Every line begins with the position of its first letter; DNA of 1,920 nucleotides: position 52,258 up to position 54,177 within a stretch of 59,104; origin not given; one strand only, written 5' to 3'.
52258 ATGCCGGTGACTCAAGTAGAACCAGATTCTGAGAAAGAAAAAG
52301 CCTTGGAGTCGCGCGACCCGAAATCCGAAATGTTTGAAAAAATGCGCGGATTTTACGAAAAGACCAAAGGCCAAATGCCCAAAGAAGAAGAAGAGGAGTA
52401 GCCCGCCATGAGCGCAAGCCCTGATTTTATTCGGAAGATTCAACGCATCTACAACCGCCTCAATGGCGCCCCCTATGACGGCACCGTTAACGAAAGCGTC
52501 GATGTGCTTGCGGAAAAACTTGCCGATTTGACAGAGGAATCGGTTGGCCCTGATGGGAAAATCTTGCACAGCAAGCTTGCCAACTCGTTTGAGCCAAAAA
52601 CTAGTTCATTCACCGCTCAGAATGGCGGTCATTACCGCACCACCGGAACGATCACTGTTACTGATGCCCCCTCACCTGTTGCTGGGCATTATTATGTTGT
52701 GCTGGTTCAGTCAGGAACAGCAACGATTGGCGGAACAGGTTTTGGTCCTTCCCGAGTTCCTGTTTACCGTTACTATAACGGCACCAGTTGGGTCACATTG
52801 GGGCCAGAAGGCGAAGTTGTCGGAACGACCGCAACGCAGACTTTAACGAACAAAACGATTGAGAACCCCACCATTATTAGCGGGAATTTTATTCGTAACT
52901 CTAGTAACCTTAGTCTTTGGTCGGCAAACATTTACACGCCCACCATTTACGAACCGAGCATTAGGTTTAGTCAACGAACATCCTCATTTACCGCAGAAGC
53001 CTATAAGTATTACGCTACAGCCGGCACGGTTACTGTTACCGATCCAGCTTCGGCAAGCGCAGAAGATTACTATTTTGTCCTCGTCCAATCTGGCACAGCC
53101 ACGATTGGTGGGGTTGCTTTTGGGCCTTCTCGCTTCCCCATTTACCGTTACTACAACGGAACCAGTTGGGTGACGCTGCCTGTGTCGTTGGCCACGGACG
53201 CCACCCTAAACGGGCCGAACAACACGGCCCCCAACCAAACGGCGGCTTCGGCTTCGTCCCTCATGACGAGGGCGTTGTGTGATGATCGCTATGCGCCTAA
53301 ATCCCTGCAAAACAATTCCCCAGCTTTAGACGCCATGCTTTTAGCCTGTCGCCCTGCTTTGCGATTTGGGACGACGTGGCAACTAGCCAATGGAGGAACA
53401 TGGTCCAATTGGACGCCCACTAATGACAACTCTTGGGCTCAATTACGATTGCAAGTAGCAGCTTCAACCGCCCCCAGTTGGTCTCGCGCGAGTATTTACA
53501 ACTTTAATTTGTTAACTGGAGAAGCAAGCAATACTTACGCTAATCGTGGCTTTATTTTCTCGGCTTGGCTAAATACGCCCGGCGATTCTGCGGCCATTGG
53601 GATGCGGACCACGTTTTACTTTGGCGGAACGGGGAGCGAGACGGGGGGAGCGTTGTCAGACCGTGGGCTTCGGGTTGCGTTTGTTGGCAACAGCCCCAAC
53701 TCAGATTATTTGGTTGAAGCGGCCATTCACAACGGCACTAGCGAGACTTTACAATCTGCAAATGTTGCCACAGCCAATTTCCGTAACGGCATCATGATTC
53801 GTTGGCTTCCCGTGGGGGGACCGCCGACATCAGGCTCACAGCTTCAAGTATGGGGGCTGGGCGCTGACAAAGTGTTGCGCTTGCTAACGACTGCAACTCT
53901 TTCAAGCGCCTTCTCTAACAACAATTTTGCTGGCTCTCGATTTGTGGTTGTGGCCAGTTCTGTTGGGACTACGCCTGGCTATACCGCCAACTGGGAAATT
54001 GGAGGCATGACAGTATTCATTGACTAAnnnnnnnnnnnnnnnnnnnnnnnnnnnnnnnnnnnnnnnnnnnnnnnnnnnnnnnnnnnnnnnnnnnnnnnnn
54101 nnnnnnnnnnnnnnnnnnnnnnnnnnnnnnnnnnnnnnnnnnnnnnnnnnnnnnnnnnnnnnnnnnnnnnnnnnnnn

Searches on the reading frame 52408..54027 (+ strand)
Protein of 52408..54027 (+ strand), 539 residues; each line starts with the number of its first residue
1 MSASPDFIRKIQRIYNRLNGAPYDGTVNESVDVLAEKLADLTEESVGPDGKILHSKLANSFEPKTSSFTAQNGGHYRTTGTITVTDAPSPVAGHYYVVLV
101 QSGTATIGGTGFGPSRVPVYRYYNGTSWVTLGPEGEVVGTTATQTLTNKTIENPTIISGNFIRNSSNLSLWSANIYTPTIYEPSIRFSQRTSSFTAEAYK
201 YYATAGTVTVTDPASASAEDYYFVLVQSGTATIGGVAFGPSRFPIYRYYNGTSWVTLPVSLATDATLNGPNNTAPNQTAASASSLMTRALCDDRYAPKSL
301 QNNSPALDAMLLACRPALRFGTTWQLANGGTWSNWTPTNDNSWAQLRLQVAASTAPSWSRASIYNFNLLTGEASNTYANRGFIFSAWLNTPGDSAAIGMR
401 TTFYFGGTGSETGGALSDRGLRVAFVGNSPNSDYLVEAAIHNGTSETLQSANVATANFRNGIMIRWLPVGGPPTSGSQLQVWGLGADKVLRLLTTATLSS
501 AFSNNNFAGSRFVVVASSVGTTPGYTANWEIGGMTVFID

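Call 21: search_protein_families(library=phrogs, proteins=[window:52408-54027:+], max_evalue=0.001)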
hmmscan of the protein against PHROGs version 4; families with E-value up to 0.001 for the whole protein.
window:52408-54027:+ (539 aa): 0 families

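Call 77: search_protein_families(library=pfam, proteins=[window:52408-54027:+], max_evalue=0.01)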
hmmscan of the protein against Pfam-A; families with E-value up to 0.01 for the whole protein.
window:52408-54027:+ (539 aa): 1 family
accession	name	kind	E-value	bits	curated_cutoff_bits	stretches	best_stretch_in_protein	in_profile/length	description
PF10708.14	DUF2510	-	0.0023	18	24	0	114-129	7-23/35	Protein of unknown function (DUF2510)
